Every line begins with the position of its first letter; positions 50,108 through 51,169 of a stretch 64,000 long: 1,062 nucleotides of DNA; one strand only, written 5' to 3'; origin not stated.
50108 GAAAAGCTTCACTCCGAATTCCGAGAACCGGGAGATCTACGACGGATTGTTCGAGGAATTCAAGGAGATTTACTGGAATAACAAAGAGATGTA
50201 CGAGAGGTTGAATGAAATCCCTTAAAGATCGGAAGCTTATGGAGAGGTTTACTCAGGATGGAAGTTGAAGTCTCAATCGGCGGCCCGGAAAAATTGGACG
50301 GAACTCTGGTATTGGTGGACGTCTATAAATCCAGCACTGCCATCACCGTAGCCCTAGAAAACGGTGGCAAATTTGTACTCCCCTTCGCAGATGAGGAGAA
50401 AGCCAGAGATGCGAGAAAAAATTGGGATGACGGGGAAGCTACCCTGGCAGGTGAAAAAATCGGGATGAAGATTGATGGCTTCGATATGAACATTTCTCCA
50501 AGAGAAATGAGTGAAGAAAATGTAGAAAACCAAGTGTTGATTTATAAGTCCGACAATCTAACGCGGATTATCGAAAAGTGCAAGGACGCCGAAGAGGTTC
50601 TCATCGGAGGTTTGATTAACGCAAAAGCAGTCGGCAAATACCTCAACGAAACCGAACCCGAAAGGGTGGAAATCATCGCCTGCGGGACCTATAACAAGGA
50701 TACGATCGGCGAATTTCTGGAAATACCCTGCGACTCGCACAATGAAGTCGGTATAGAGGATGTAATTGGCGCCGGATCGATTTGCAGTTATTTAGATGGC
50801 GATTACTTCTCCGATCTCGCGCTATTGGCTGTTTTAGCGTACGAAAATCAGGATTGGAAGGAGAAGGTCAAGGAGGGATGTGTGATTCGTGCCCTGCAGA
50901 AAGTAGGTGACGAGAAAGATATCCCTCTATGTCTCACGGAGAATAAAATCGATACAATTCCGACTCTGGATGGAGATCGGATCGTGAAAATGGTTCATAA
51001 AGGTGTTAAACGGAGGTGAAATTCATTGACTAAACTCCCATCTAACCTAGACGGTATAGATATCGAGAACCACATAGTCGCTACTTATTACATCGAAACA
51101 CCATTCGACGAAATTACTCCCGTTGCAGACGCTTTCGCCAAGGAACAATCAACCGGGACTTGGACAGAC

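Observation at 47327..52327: Operon coupling an FGGY sugar kinase and a ComB-like phosphatase to a RuBisCO-like protein that lacks carboxylase residues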

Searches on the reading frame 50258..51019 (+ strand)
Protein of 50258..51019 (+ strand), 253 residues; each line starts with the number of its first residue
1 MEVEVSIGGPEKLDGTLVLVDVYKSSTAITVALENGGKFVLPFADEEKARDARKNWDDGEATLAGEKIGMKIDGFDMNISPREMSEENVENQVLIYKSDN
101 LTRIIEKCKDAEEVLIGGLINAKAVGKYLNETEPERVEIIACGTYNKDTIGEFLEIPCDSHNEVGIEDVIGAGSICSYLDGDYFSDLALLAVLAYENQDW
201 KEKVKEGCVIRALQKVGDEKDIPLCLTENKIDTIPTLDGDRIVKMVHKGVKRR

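Call 3: search_protein_families(library=pfam, proteins=[window:50258-51019:+])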
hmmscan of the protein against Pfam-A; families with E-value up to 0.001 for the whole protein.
window:50258-51019:+ (253 aa): 1 family
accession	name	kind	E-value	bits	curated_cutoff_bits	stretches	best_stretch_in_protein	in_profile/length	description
PF04029.19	2-ph_phosp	-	1.8e-50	171.6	26.4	1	12-238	11-224/226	2-phosphosulpholactate phosphatase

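Call 4: search_protein_families(library=ncbifam, proteins=[window:50258-51019:+])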
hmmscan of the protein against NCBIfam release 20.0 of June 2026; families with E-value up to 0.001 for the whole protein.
window:50258-51019:+ (253 aa): 8 families
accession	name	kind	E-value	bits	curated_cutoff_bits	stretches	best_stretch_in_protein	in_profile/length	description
NF002054.0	PRK00886.1-3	equivalog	1e-35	123.4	330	1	15-246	20-238/241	2-phosphosulfolactate phosphatase family protein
TIGR00298.1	TIGR00298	equivalog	7.5e-35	120.7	175.05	2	18-154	3-133/216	2-phosphosulfolactate phosphatase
NF002057.0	PRK00886.1-6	equivalog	1.2e-32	113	235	1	13-244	13-224/228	2-phosphosulfolactate phosphatase family protein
NF002055.0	PRK00886.1-4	equivalog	1.2e-31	110.2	345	1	14-244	19-235/236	2-phosphosulfolactate phosphatase family protein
NF002052.0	PRK00886.1-1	equivalog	6.8e-25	88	440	1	13-244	18-236/239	2-phosphosulfolactate phosphatase family protein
NF002053.0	PRK00886.1-2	equivalog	5.9e-24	84.7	319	1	16-144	20-148/243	2-phosphosulfolactate phosphatase family protein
NF002056.0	PRK00886.1-5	equivalog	4.2e-22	78.7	323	1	16-144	20-148/243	2-phosphosulfolactate phosphatase family protein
NF010700.0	PRK14100.1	equivalog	6.3e-21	74.7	332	1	17-241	19-228/237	2-phosphosulfolactate phosphatase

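Call 24: search_solved_structures(query=window:50258-51019:+, max_evalue=0.001, show_alignments=1)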
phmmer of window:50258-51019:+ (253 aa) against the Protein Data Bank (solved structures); distinct sequences matched with E-value up to 0.001: 3.
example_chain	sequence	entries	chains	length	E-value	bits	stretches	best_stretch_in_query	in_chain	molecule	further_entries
1vr0_A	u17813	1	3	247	2.1e-21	79.6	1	14-236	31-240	Probable 2-phosphosulfolactate phosphatase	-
2yyv_A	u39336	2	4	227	1.1e-17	67.4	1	16-238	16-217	Probable 2-phosphosulfolactate phosphatase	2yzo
2z0j_A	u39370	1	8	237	9.6e-13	51.2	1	15-239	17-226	Putative uncharacterized protein TTHA1438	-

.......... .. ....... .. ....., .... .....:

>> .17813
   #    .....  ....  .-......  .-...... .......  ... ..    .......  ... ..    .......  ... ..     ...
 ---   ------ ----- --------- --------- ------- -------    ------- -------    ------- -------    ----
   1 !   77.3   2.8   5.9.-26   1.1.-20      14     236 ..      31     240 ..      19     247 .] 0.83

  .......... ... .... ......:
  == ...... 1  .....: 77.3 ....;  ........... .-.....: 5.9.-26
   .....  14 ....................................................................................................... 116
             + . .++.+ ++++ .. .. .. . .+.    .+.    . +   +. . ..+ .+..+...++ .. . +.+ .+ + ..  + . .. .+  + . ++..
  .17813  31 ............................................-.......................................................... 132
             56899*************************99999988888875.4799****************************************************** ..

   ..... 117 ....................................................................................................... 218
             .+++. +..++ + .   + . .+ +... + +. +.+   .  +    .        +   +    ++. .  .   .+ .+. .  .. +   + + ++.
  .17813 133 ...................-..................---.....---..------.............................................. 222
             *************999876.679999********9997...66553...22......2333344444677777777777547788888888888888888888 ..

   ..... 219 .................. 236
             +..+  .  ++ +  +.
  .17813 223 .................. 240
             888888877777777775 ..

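Call 39: find_homologous_proteins(query=window:50258-51019:+)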
Query window:50258-51019:+ (253 aa): 14 proteins with E <= 0.001 among 922 candidates.
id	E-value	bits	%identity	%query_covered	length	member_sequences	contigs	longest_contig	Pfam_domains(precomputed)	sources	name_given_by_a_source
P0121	5.9e-163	558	100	100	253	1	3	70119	PF04029.20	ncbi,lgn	-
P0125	1.7e-135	468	85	98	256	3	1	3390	PF04029.20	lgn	-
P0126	9.4e-105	367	65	97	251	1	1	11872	PF04029.20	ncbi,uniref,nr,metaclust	ncbi:hypothetical protein AKJ50_00715 [candidate division MSBL1 archaeon SCGC-AAA382A13]|uniref:2-ph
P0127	1.3e-92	328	58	97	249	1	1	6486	PF04029.20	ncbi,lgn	-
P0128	4.9e-92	326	60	97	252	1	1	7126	PF04029.20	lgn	-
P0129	4.8e-91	323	60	97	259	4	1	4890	PF04029.20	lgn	-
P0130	2.3e-88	314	58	96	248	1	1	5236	PF04029.20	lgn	-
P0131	1.1e-53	200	44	96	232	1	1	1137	PF04029.20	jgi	-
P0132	2.9e-48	182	43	99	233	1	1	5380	PF04029.20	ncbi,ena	-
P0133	3.8e-37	146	37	92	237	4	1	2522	PF04029.20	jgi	jgi:2-phosphosulfolactate phosphatase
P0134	1.9e-18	85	31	85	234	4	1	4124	PF04029.20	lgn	-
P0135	2.5e-17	81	32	93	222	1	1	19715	PF04029.20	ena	-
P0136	1.3e-16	79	32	86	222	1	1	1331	PF04029.20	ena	-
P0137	6.5e-11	60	38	45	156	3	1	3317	PF04029.20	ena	-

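Call 41: find_encoding_contigs(protein=P0126, flank=8000, max_places=2)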
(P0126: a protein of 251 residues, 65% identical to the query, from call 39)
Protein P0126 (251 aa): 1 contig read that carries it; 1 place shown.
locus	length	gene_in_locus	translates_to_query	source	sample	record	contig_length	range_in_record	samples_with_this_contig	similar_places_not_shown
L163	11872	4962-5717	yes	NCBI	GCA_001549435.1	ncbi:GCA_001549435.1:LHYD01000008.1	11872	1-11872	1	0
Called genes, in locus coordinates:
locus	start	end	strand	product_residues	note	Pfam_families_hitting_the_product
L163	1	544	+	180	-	PF01865:PhoU_div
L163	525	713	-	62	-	-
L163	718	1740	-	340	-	PF01384:PHO4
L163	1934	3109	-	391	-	PF04389:Peptidase_M28, PF01546:Peptidase_M20 (weak)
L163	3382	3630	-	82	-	PF07927:HicA_toxin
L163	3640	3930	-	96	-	PF24113:DUF7387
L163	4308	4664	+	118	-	-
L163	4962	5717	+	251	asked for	PF04029:2-ph_phosp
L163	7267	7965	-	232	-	PF00535:Glycos_transf_2, PF13641:Glyco_tranf_2_3 (weak), PF12804:NTP_transf_3 (weak)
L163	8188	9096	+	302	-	PF01073:3Beta_HSD, PF01370:Epimerase, PF04321:RmlD_sub_bind (faint), PF16363:GDP_Man_Dehyd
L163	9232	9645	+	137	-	PF01894:YjbQ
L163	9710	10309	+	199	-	PF03167:UDG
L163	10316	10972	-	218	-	PF04256:DUF434, PF18481:DUF5616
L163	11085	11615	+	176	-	PF01661:Macro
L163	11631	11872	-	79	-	PF09918:DUF2148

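Call 42: find_encoding_contigs(protein=P0127, flank=8000, max_places=2)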
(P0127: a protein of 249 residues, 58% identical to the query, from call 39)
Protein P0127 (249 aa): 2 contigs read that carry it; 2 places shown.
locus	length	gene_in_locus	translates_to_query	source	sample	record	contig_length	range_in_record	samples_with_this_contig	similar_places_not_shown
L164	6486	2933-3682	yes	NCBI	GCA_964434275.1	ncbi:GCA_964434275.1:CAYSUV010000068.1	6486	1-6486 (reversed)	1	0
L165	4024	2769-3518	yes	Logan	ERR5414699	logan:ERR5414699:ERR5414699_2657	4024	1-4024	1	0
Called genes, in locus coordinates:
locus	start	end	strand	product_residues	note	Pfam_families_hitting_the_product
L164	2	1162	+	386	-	?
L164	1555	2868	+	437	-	PF00370:FGGY_N, PF02782:FGGY_C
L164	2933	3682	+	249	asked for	PF04029:2-ph_phosp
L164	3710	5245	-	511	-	PF00370:FGGY_N, PF02782:FGGY_C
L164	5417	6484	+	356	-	?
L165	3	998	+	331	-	?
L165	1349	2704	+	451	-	PF00370:FGGY_N, PF02782:FGGY_C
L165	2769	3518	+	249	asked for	PF04029:2-ph_phosp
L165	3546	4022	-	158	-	?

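Call 43: find_encoding_contigs(protein=P0128, flank=8000, max_places=2)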
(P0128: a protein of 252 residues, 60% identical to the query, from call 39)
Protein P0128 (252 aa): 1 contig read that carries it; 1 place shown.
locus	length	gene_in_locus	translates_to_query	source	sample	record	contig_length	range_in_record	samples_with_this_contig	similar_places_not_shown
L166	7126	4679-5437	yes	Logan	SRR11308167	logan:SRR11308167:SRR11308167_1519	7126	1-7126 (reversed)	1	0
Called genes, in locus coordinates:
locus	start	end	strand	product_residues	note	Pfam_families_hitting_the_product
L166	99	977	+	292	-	PF17125:Methyltr_RsmF_N (weak), PF01189:Methyltr_RsmB-F, PF01728:FtsJ (weak), PF13847:Methyltransf_31 (weak)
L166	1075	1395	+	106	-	-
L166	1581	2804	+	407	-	PF00056:Ldh_1_N (weak), PF01073:3Beta_HSD (weak), PF01118:Semialdhyde_dh (weak), PF03435:Sacchrp_dh_NADP, PF16653:Sacchrp_dh_C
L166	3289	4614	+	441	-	PF00370:FGGY_N, PF02782:FGGY_C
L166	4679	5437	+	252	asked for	PF04029:2-ph_phosp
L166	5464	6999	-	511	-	PF00370:FGGY_N, PF02782:FGGY_C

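Call 44: find_encoding_contigs(protein=P0132, flank=8000, max_places=2)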
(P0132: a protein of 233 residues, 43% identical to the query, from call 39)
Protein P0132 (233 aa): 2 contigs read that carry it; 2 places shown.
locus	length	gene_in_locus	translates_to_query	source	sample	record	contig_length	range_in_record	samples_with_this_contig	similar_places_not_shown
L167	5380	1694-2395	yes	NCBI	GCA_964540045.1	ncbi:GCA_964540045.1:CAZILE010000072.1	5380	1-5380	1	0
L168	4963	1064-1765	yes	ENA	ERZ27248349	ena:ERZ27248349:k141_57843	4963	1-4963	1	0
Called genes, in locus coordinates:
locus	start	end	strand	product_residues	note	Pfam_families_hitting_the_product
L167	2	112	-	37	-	?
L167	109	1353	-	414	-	PF03952:Enolase_N, PF00113:Enolase_C, PF13378:MR_MLE_C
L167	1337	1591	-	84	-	PF01194:RNA_pol_N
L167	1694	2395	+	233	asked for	PF04029:2-ph_phosp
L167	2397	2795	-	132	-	PF00380:Ribosomal_S9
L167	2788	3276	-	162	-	PF00572:Ribosomal_L13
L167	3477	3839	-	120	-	PF17135:Ribosomal_L18 (weak), PF00828:Ribosomal_L27A (weak)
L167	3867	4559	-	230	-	PF01193:RNA_pol_L, PF01000:RNA_pol_A_bac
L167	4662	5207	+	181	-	PF01661:Macro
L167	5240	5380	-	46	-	?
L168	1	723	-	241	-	?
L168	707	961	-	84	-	PF01194:RNA_pol_N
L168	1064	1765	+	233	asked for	PF04029:2-ph_phosp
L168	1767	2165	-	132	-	PF00380:Ribosomal_S9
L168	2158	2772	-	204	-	PF00572:Ribosomal_L13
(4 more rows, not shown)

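Call 45: find_encoding_contigs(protein=P0129, flank=8000, max_places=2)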
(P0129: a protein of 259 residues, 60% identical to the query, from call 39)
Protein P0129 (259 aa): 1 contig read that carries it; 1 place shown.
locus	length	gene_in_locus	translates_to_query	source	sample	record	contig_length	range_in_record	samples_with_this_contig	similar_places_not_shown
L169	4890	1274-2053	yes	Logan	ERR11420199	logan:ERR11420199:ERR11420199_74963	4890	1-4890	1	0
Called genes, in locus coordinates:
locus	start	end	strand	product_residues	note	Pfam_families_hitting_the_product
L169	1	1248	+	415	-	?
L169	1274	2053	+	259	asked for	PF04029:2-ph_phosp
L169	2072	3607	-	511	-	PF00370:FGGY_N, PF02782:FGGY_C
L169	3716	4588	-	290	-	PF00248:Aldo_ket_red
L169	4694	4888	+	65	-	?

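Call 46: find_encoding_contigs(protein=P0130, flank=8000, max_places=2)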
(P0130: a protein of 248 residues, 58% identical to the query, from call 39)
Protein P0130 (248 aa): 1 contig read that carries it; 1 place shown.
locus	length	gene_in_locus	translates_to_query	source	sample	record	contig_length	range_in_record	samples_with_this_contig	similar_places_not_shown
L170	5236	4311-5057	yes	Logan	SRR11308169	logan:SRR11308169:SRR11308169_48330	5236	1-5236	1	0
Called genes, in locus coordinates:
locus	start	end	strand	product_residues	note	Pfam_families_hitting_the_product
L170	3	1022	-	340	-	?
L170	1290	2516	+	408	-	PF00056:Ldh_1_N (weak), PF01073:3Beta_HSD (weak), PF03435:Sacchrp_dh_NADP, PF05368:NmrA (weak), PF13460:NAD_binding_10 (faint), PF16653:Sacchrp_dh_C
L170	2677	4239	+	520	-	PF00370:FGGY_N, PF02782:FGGY_C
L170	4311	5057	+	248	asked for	PF04029:2-ph_phosp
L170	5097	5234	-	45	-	?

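Call 53: search_protein_families(library=ncbifam, proteins=[L164:3710-5245:-], max_evalue=1e-10)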
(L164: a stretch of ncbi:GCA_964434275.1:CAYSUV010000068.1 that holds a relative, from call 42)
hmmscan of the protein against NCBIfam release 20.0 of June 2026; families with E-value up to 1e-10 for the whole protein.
L164:3710-5245:- (511 aa): 10 families
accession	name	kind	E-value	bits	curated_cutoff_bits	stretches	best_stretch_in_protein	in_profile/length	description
TIGR01312.1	XylB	equivalog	3.2e-98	329.4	380.25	1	11-497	4-480/481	xylulokinase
TIGR01314.1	gntK_FGGY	equivalog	9.1e-84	281.8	648.55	1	8-497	3-490/505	gluconokinase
NF011601.0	PRK15027.1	equivalog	1.6e-60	204.9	912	1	9-501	4-480/484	xylulokinase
NF008187.0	PRK10939.1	equivalog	6.4e-51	173.5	528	1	5-500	4-503/521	autoinducer-2 kinase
TIGR01311.1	glycerol_kin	equivalog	3.5e-48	164.1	590.35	2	6-266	2-264/496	glycerol kinase GlpK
NF000756.0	PRK00047.1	subfamily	6.8e-43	146.7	498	1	3-496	3-490/502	glycerol kinase GlpK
NF003154.0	PRK04123.1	equivalog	1.3e-42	146.3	428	1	5-500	4-537/554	ribulokinase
TIGR01315.1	5C_CHO_kinase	subfamily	1.3e-39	136.3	408.7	2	10-255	5-266/541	FGGY family pentulose kinase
TIGR02628.1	fuculo_kin_coli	equivalog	3.1e-35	122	470.9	1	6-465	2-450/465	L-fuculokinase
TIGR01234.1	L-ribulokinase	equivalog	3.8e-32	111.7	583.25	1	28-498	37-528/536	ribulokinase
